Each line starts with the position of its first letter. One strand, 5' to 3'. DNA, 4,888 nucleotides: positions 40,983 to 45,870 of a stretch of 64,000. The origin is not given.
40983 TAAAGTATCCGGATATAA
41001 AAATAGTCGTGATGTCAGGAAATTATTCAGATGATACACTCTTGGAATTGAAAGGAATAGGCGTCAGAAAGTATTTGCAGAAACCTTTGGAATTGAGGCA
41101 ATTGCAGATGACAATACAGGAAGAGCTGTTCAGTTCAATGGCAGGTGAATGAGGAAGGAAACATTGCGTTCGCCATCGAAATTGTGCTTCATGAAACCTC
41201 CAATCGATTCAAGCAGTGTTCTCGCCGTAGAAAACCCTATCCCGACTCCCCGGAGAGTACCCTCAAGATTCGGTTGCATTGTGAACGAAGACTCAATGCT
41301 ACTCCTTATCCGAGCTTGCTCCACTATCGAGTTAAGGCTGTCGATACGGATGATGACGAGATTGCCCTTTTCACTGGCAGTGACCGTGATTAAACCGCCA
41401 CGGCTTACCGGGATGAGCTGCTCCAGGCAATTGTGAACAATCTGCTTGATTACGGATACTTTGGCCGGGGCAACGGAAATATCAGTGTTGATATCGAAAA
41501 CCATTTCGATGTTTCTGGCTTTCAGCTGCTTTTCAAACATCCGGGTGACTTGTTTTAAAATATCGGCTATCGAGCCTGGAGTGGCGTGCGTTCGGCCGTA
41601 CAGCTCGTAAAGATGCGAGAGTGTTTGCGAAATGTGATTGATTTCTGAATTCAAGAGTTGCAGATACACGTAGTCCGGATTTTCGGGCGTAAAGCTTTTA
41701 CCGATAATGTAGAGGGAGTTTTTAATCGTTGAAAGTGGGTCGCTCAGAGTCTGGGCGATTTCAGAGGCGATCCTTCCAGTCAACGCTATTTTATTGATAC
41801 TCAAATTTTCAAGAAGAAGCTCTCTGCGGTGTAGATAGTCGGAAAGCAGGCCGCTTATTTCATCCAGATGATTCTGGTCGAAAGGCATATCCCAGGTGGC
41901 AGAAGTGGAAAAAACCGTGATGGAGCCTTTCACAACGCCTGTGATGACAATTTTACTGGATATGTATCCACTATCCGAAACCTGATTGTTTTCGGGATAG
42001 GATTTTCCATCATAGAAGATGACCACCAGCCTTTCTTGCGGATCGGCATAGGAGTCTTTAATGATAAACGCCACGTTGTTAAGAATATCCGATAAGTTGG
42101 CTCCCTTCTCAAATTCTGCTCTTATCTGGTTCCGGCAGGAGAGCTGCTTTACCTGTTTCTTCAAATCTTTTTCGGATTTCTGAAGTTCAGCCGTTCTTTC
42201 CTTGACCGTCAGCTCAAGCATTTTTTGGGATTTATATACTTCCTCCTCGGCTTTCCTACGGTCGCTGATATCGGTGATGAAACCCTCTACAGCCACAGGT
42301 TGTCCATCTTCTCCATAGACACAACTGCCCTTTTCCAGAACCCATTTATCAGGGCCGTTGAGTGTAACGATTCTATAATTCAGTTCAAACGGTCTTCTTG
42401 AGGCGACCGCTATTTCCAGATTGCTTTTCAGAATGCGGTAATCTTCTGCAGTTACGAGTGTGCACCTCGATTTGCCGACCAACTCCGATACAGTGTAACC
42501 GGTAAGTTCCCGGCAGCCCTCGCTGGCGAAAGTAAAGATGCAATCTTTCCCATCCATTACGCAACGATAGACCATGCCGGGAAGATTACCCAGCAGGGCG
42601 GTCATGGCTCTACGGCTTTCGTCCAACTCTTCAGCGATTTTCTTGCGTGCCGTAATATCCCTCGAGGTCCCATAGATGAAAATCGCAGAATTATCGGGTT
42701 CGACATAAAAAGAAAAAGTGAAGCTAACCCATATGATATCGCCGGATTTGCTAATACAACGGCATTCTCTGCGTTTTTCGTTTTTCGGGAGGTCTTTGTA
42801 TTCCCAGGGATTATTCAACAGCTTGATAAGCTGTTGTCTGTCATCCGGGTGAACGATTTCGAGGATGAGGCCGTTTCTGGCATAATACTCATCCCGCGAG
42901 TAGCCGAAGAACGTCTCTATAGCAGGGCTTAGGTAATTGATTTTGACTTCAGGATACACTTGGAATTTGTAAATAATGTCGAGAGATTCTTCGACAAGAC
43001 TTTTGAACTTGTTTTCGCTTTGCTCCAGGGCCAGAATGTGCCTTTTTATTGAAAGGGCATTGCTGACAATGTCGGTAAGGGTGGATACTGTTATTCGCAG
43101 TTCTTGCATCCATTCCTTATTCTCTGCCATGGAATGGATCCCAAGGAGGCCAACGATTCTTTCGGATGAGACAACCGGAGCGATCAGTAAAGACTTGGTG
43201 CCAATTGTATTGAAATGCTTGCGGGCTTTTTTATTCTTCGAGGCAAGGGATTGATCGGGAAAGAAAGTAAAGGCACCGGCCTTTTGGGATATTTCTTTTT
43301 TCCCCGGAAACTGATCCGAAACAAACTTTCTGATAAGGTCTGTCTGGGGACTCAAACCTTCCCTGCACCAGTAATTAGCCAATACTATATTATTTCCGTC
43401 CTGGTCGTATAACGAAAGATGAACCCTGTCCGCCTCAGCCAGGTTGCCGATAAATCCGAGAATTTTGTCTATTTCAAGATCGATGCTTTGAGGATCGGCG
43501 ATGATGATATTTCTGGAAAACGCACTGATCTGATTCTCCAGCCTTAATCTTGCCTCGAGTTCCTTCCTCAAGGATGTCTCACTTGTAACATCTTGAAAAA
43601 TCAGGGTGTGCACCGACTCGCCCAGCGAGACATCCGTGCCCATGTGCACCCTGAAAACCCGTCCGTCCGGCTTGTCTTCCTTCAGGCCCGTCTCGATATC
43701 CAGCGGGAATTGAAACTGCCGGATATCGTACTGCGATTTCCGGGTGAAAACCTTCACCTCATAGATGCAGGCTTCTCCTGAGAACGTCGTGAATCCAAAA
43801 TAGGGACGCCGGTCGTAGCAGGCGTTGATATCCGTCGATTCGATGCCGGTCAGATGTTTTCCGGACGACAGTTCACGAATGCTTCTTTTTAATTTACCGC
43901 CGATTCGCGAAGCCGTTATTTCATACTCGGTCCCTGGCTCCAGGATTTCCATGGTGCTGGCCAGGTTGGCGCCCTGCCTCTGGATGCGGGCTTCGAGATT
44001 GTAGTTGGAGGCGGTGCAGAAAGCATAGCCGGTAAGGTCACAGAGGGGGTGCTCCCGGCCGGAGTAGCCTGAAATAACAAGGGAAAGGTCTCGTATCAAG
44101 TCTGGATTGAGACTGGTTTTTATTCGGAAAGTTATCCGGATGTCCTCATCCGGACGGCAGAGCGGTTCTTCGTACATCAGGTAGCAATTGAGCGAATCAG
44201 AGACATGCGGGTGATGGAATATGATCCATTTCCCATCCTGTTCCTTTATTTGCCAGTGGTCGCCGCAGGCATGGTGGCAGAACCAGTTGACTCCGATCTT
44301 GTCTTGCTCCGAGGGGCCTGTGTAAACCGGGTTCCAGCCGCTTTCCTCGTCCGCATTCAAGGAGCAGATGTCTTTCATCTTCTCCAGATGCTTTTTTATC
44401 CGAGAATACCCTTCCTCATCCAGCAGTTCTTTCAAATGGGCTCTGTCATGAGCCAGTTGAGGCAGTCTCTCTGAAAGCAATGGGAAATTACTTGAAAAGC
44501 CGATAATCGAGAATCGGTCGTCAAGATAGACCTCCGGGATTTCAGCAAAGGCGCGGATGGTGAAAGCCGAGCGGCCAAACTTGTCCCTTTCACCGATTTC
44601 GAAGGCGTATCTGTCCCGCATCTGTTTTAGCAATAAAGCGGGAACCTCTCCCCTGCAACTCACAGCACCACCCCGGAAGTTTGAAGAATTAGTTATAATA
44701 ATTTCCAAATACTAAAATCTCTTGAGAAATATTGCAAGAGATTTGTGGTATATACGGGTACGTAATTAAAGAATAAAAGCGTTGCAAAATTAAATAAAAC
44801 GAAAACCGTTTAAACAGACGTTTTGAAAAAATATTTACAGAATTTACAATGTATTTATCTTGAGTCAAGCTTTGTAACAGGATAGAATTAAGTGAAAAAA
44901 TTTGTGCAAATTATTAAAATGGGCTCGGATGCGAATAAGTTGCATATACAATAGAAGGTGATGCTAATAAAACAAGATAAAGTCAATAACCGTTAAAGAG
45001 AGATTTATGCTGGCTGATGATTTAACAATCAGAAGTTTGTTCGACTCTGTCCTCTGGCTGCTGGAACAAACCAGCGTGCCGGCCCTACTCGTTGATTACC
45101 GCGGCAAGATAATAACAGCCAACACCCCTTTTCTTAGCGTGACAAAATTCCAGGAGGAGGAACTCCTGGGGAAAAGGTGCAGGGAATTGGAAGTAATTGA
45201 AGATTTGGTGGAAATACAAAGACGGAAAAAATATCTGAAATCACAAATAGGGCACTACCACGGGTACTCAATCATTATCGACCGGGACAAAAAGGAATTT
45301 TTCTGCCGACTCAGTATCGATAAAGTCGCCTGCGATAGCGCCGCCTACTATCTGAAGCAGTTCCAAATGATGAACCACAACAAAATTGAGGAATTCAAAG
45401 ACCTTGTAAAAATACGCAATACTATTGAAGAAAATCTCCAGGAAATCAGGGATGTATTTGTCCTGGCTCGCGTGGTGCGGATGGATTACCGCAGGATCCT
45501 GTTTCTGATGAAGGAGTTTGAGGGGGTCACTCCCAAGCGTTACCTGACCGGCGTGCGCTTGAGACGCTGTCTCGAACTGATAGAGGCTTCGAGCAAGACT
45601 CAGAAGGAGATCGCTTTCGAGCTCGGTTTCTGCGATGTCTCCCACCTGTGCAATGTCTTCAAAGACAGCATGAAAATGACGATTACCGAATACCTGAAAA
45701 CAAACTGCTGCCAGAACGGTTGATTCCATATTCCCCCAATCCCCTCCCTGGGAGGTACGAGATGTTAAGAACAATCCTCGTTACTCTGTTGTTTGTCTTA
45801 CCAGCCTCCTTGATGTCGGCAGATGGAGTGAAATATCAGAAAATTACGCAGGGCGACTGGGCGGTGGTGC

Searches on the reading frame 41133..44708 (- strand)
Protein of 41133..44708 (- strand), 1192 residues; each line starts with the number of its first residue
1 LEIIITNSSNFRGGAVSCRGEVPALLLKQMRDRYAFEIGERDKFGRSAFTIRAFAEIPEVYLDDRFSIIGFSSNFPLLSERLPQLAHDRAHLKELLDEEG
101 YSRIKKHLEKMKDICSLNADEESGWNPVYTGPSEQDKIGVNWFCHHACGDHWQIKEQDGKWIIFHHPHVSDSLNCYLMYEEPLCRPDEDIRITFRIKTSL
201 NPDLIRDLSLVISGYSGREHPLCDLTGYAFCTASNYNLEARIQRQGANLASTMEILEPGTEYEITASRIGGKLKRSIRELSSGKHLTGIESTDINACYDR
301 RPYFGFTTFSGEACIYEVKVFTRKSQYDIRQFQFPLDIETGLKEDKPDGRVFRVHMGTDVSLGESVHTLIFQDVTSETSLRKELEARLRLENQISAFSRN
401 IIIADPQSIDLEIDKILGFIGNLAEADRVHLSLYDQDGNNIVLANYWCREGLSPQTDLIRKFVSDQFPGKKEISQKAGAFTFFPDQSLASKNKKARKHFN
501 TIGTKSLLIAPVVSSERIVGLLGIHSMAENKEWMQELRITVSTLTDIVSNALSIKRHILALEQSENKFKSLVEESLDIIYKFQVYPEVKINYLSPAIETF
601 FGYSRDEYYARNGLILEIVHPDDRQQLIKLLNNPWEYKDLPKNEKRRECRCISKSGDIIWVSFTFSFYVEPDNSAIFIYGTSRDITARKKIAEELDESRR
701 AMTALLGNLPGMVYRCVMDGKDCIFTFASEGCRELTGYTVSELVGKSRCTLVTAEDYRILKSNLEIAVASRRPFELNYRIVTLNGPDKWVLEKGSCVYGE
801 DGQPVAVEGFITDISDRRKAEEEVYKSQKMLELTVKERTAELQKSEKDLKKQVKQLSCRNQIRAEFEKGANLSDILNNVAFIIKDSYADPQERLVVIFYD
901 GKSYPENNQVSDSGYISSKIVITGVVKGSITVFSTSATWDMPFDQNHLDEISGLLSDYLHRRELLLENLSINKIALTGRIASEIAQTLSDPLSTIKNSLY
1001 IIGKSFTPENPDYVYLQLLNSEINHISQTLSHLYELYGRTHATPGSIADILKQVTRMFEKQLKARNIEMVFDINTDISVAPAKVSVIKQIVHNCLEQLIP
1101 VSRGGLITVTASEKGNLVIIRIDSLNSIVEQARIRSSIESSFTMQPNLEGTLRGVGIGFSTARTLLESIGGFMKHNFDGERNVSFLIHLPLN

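Call 14: search_protein_families(library=pfam, proteins=[window:41133-44708:-], max_evalue=0.00001)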
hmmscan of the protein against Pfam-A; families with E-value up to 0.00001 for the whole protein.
window:41133-44708:- (1192 aa): 4 families
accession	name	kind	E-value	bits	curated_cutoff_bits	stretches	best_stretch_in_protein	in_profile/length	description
PF08447.18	PAS_3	-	6.2e-24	84.5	25.6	2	726-811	2-89/89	PAS fold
PF13426.13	PAS_9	-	6.5e-14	52.5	27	0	718-816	6-103/103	PAS domain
PF00989.32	PAS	-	1.3e-10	41.7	22.6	0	716-814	15-113/113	PAS fold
PF08448.16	PAS_4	-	1.2e-08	35.6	23.1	0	710-818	5-109/110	PAS fold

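Call 55: search_protein_families(library=pfam, proteins=[window:41133-44708:-], max_evalue=0.001)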
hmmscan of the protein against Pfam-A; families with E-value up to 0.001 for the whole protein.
window:41133-44708:- (1192 aa): 5 families
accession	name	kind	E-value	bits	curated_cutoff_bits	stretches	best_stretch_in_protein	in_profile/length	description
PF08447.18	PAS_3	-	6.2e-24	84.5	25.6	2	726-811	2-89/89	PAS fold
PF13426.13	PAS_9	-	6.5e-14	52.5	27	2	718-816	6-103/103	PAS domain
PF00989.32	PAS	-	1.3e-10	41.7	22.6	1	716-814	15-113/113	PAS fold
PF08448.16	PAS_4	-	1.2e-08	35.6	23.1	0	710-818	5-109/110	PAS fold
PF01590.32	GAF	-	5.4e-05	24.2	22.4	1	414-552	7-133/133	GAF domain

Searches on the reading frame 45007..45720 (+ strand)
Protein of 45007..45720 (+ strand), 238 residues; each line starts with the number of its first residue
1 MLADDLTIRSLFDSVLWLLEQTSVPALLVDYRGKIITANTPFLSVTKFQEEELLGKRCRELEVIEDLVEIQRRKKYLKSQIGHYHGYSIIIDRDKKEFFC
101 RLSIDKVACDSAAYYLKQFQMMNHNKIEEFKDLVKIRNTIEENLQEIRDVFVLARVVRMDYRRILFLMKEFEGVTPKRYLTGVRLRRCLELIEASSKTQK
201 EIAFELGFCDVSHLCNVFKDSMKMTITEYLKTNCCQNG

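Call 14: search_protein_families(library=pfam, proteins=[window:45007-45720:+], max_evalue=0.00001)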
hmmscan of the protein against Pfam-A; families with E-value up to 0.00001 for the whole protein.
window:45007-45720:+ (238 aa): 4 families
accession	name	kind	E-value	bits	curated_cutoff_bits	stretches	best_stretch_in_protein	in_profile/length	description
PF12833.13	HTH_18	-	1.4e-14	54.6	33.6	1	153-231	1-79/80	Helix-turn-helix domain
PF00165.29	HTH_AraC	-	7.2e-08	32.8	26.6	1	196-231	8-42/42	Bacterial regulatory helix-turn-helix proteins, AraC family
PF13426.13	PAS_9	-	3.3e-07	31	27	1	26-113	4-90/103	PAS domain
PF00989.32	PAS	-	2.5e-06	27.9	22.6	1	18-103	6-92/113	PAS fold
